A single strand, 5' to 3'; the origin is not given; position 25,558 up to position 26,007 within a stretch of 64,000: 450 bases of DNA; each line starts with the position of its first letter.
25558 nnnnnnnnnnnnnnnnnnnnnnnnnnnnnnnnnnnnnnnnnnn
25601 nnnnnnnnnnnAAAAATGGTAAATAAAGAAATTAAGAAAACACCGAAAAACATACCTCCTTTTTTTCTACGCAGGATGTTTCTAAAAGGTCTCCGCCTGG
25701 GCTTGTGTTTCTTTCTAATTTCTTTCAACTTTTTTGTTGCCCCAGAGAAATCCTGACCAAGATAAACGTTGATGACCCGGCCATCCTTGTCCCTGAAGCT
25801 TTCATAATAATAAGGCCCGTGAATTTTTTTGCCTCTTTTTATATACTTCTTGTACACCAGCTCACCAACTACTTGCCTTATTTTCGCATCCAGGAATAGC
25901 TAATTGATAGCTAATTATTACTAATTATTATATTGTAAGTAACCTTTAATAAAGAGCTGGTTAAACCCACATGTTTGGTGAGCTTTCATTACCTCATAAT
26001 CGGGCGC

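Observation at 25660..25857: Conserved cytoplasmic N-terminal module (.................) preceding the signal-anchor in two giant surface proteins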

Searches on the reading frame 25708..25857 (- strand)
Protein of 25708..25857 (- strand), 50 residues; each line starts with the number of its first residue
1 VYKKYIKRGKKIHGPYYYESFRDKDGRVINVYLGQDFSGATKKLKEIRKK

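Call 16: find_homologous_proteins(query=A3, max_evalue=10)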
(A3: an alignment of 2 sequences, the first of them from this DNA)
Query A3 (2 sequences) (46 aa, profile of the alignment): 19 proteins with E <= 10 among 28 candidates.
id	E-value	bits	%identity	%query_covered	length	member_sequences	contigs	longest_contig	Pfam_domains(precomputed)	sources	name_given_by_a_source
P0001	2.3e-14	71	62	85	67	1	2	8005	-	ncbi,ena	ncbi:MAG: hypothetical protein AABX88_01010 [Nanoarchaeota archaeon]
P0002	1.4e-13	68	60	76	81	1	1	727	-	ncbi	-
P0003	2.9e-13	67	57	91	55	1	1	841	-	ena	-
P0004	1.5e-12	65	61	78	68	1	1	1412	-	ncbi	-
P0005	2.3e-12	65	70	72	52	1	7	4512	PF20586.4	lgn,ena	-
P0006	7.3e-12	63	67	72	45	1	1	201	-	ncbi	-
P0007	8.9e-12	63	65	74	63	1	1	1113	-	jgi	-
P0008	9.0e-12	63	47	83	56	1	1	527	PF20586.4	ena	-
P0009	1.0e-11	62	63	76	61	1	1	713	-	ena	-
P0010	1.4e-11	62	49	80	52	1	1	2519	PF20586.4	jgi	-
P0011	3.7e-10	58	64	61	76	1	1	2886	-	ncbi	ncbi:MAG: hypothetical protein AABX44_00675, partial [Nanoarchaeota archaeon]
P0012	5.7e-10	57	62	74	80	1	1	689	-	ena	-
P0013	8.2e-10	56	60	76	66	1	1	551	-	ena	-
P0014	2.6e-8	52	47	83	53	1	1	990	PF20586.4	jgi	-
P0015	7.7e-8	50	73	48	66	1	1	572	-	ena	-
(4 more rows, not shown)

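Call 51: predict_structure(alignment_id=A7)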
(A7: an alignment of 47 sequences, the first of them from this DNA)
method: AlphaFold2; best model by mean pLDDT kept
length: 50 residues; sequences in the alignment: 47
mean_pLDDT: 84.7   pTM: 0.56
mean pLDDT of the five models: 84.7, 84.6, 82.9, 81.3, 79.2
residues with pLDDT >= 90: 19; 70-90: 28; 50-70: 3; < 50: 0
segments of 3 or more residues with pLDDT < 50: none
pLDDT, mean of each block of 10 residues (from residue 1): 90 91 90 79 73
secondary structure, 60 per line:
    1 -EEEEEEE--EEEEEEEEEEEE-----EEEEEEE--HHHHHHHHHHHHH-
elements in order: E2-8 E11-22 E28-34 H37-49

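Call 78: fold_search(model_id=the predicted structure, library=pdb)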
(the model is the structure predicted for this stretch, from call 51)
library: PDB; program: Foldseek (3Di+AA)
matches with E <= 10: 384; with E <= 0.001: 0
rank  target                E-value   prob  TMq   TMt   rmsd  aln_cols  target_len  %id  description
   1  9jt1_B                1.6e+00  0.12  0.34  0.26   6.6        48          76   10  Structure of HBsAg in complex with FabHBC and FabGC1102 (released 2025-07-02)
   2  3u58_A                2.3e+00  0.21  0.42  0.13   4.3        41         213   17  Crystal Structure of the Tetrahymena telomerase processivity factor Teb1 AB (released 2011-12-28)
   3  2v79_B                2.5e+00  0.20  0.36  0.17   9.1        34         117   18  Crystal Structure of the N-terminal domain of DnaD from Bacillus Subtilis (released 2008-01-15)
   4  6qlc                  2.5e+00  0.14  0.35  0.24   5.9        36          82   28  The ssDNA-binding RNA polymerase cofactor Drc from Pseudomonas phage LUZ7 (released 2019-10-30)
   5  6nkl_C                2.5e+00  0.08  0.30  0.22  10.1        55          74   18  2.2 A resolution structure of VapBC-1 from nontypeable Haemophilus influenzae (released 2019-04-10)
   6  8h5y_A                2.7e+00  0.15  0.40  0.06   5.0        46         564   15  Crystal structure of RadD- ADP complex (released 2023-10-18)
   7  4zbp_A                2.8e+00  0.16  0.36  0.10   3.4        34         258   20  Crystal structure of the AMPCPR-bound AtNUDT7 (released 2015-09-09)
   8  2e03                  3.0e+00  0.15  0.31  0.06   3.3        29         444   17  Crystal structure of NQ67E mutant of yeast bleomycin hydrolase (released 2007-08-14)
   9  1gcb                  3.0e+00  0.15  0.35  0.06   3.2        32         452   19  GAL6, YEAST BLEOMYCIN HYDROLASE DNA-BINDING PROTEASE (THIOL) (released 1995-10-15)
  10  6wq2_A                3.4e+00  0.16  0.33  0.12   7.6        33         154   24  Cryo-EM of the S. islandicus filamentous virus, SIFV (released 2020-07-29)
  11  2yjf_D                3.7e+00  0.20  0.33  0.05   2.7        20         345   25  Oligomeric assembly of actin bound to MRTF-A (released 2011-07-06)
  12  1a6r                  3.7e+00  0.14  0.35  0.06   3.2        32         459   19  GAL6 (YEAST BLEOMYCIN HYDROLASE) MUTANT C73A (released 1998-10-21)
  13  8ail_C                3.9e+00  0.16  0.39  0.39   2.7        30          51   13  Bacillus phage VMY22 p56 in complex with Bacillus weidmannii Ung (released 2023-06-21)
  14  2v79_A                3.9e+00  0.15  0.37  0.18  10.1        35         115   17  Crystal Structure of the N-terminal domain of DnaD from Bacillus Subtilis (released 2008-01-15)
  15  5hhl_B                3.9e+00  0.14  0.35  0.08   3.2        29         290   21  Reverse transcriptase domain of group II intron maturase from Eubacterium rectale in P21 space group (released 2016-05-04)
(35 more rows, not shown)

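Call 88: find_homologous_proteins(query=A7, max_evalue=0.001)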
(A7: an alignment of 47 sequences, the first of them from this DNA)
Query A7 (47 sequences) (50 aa, profile of the alignment): 135 proteins with E <= 0.001 among 411 candidates; the best 120 are listed.
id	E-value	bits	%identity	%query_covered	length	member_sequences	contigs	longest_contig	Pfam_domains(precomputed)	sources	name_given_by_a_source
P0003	4.0e-19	86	57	84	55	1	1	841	-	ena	-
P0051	1.3e-17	81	57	42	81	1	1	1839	PF20586.4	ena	-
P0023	1.4e-17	81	50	72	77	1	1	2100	PF20586.4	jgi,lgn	-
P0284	2.1e-17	81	68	56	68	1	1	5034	-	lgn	-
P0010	2.3e-17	81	49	74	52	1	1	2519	PF20586.4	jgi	-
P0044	3.7e-17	80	49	70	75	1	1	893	PF20586.4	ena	-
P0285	6.4e-17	79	68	56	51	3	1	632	-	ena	-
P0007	6.4e-17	79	61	72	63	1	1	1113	-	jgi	-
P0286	8.5e-17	79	64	56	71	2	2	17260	PF20586.4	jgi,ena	-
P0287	1.0e-16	79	56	68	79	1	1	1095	-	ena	-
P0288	1.1e-16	78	68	56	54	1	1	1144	-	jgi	-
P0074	1.1e-16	78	42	94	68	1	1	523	-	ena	-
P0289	1.1e-16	78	57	96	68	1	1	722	-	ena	-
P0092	1.3e-16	78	59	68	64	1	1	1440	-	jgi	jgi:hypothetical protein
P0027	1.5e-16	78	50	100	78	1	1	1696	-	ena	-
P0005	1.5e-16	78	52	100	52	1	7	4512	PF20586.4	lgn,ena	-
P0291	2.1e-16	78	46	74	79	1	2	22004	PF20586.4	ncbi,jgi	-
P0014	2.2e-16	77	47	76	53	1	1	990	PF20586.4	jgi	-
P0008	2.2e-16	77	47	76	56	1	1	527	PF20586.4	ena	-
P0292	2.5e-16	77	47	68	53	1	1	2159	PF20586.4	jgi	-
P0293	2.5e-16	77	61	56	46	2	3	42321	PF20586.4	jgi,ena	-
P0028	5.1e-16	76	53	72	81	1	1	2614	PF20586.4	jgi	jgi:hypothetical protein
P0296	6.9e-16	76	46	70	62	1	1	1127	PF20586.4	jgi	-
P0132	1.1e-15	75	47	72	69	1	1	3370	PF20586.4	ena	-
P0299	1.6e-15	75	42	96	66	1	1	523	PF20586.4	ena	-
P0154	1.3e-14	72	45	84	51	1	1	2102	PF20586.4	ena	-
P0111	1.7e-14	71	51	70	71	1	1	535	PF20586.4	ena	-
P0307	1.9e-14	71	53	64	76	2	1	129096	PF20586.4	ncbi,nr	ncbi:hypothetical protein HOE04_02220 [archaeon]|nr:hypothetical protein [archaeon]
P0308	2.3e-14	71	55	66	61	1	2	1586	PF20586.4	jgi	-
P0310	2.7e-14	71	50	72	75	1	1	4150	PF20586.4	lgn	-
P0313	4.2e-14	70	54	70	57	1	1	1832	PF20586.4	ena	-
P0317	6.7e-14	69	50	72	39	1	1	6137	PF20586.4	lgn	-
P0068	8.4e-14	69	61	46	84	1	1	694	PF20586.4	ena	-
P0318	8.7e-14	69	50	68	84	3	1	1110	PF20586.4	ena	-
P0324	1.9e-13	68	56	68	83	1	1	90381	-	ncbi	-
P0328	3.1e-13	67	46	70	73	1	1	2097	PF20586.4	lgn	-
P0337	5.4e-13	67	51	70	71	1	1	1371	PF20586.4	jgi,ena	-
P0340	8.2e-13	66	46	70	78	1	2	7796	PF20586.4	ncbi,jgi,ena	-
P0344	2.8e-12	64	54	70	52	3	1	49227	-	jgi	-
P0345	3.8e-12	64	49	70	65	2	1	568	PF20586.4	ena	-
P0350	6.9e-12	63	50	68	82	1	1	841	PF20586.4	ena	-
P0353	1.5e-11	62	56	72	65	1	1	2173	PF20586.4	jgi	jgi:hypothetical protein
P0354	2.2e-11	61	61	46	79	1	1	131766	-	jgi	jgi:hypothetical protein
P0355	2.4e-11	61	51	70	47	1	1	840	PF20586.4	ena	-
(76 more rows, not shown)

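Call 90: find_encoding_contigs(protein=P0307, flank=5000, max_places=2)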
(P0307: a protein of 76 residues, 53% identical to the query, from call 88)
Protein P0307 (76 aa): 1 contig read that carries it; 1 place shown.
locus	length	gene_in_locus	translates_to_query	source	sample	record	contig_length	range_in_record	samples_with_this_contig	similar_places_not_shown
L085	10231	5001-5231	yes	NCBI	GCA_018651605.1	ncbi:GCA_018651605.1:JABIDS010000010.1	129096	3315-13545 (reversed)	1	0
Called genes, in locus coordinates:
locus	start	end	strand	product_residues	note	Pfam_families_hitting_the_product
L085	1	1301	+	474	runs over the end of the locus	PF13537:GATase_7 (weak)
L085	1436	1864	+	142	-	PF18898:DUF5654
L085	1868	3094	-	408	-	PF01970:TctA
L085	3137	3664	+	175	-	-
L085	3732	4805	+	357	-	PF02073:Peptidase_M29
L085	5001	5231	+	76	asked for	PF20586:DUF6788 (faint)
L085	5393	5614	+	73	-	-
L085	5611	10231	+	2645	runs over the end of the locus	PF13385:Laminin_G_3, PF02210:Laminin_G_2 (faint), PF00054:Laminin_G_1 (faint), PF13385:Laminin_G_3, PF22925:TS_C (weak)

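Call 91: find_encoding_contigs(protein=P0324, flank=5000, max_places=2)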
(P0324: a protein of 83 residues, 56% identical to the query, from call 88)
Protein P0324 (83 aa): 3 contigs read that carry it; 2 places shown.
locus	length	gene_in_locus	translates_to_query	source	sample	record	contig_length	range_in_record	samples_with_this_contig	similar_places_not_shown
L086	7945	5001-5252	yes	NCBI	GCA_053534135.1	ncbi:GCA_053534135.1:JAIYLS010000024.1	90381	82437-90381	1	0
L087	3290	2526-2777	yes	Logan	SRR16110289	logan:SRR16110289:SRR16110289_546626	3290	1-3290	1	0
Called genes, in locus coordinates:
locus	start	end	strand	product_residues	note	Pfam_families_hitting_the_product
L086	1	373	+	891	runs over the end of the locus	PF12840:HTH_20, PF13412:HTH_24 (weak), PF09826:Beta_propel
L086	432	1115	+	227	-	-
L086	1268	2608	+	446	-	PF02457:DAC, PF10635:DisA-linker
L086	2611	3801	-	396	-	-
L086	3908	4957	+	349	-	PF01368:DHH (weak), PF02272:DHHA1 (weak)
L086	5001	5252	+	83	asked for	-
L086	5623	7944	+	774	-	?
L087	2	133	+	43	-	?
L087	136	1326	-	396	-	-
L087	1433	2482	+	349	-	PF01368:DHH (weak), PF02272:DHHA1 (weak)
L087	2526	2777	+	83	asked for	-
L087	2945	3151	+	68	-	-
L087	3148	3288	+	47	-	?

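Call 92: find_encoding_contigs(protein=P0354, flank=5000, max_places=2)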
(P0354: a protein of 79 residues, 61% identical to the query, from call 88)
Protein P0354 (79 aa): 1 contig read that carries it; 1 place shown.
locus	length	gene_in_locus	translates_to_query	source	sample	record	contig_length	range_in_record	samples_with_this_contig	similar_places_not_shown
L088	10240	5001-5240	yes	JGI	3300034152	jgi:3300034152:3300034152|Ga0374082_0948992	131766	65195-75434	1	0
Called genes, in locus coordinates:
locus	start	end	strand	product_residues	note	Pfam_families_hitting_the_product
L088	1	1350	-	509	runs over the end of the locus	PF00437:T2SSE, PF27713:UCP018868 (weak)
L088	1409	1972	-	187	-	-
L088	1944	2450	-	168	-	-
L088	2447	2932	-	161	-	-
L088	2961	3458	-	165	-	-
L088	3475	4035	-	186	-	-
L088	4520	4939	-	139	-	-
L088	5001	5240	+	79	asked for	-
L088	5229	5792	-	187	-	-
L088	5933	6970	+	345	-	PF22612:GH113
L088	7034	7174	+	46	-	-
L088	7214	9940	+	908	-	PF04313:HSDR_N (faint), PF00271:Helicase_C (faint), PF00270:DEAD (weak), PF04851:ResIII, PF18766:SWI2_SNF2, PF08463:EcoEI_R_C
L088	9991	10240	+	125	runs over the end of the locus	-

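Call 99: find_encoding_contigs(protein=P0291, flank=4000, max_places=1)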
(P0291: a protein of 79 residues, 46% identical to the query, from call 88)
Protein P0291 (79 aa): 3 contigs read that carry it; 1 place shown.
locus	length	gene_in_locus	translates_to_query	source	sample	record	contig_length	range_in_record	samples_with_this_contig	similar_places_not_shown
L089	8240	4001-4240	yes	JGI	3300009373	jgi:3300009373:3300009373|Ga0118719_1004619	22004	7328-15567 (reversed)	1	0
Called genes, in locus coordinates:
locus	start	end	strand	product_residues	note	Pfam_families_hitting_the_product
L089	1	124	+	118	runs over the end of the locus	PF02643:DUF192 (weak)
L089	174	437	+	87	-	-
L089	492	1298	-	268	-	PF00483:NTP_transferase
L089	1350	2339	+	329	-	PF00814:TsaD, PF22521:HypF_C_2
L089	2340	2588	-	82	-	-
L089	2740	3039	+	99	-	PF01248:Ribosomal_L7Ae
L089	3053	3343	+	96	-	PF01200:Ribosomal_S28e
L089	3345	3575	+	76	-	-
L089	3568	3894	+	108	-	PF01246:Ribosomal_L24e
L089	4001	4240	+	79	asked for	PF20586:DUF6788 (weak)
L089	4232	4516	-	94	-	-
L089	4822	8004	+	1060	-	PF02518:HATPase_c, PF00204:DNA_gyraseB, PF14890:Intein_splicing, PF01751:Toprim, PF00986:DNA_gyraseB_C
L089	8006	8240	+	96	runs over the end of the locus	-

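Call 100: find_encoding_contigs(protein=P0286, flank=4000, max_places=1)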
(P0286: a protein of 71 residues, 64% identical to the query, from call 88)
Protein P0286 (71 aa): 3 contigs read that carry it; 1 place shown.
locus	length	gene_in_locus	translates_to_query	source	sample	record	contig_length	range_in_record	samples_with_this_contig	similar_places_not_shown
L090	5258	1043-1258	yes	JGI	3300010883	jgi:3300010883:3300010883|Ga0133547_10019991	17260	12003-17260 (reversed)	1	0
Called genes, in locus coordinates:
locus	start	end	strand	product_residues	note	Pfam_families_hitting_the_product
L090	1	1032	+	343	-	?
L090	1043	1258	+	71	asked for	PF20586:DUF6788 (weak)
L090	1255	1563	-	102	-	PF00338:Ribosomal_S10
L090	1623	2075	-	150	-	-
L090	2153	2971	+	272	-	PF00350:Dynamin_N (faint), PF03193:RsgA_GTPase (faint), PF01926:MMR_HSR1, PF02421:FeoB_N (weak)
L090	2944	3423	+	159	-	-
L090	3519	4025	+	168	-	PF01931:NTPase_I-T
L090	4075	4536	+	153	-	PF09622:DUF2391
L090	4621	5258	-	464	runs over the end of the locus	PF07690:MFS_1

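Call 101: find_encoding_contigs(protein=P0344, flank=4000, max_places=1)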
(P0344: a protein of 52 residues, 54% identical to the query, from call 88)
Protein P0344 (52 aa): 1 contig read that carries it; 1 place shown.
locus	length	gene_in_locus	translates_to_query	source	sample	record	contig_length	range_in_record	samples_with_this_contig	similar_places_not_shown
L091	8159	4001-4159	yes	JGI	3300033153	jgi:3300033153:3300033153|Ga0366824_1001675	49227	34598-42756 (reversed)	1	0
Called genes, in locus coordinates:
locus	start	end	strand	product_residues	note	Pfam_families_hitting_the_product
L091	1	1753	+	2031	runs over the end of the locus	-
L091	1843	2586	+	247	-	PF00291:PALP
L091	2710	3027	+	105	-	PF01248:Ribosomal_L7Ae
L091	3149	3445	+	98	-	PF01200:Ribosomal_S28e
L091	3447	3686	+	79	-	-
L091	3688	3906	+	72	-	PF01246:Ribosomal_L24e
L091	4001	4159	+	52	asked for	-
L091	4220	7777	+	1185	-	-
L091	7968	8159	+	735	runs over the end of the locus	PF13385:Laminin_G_3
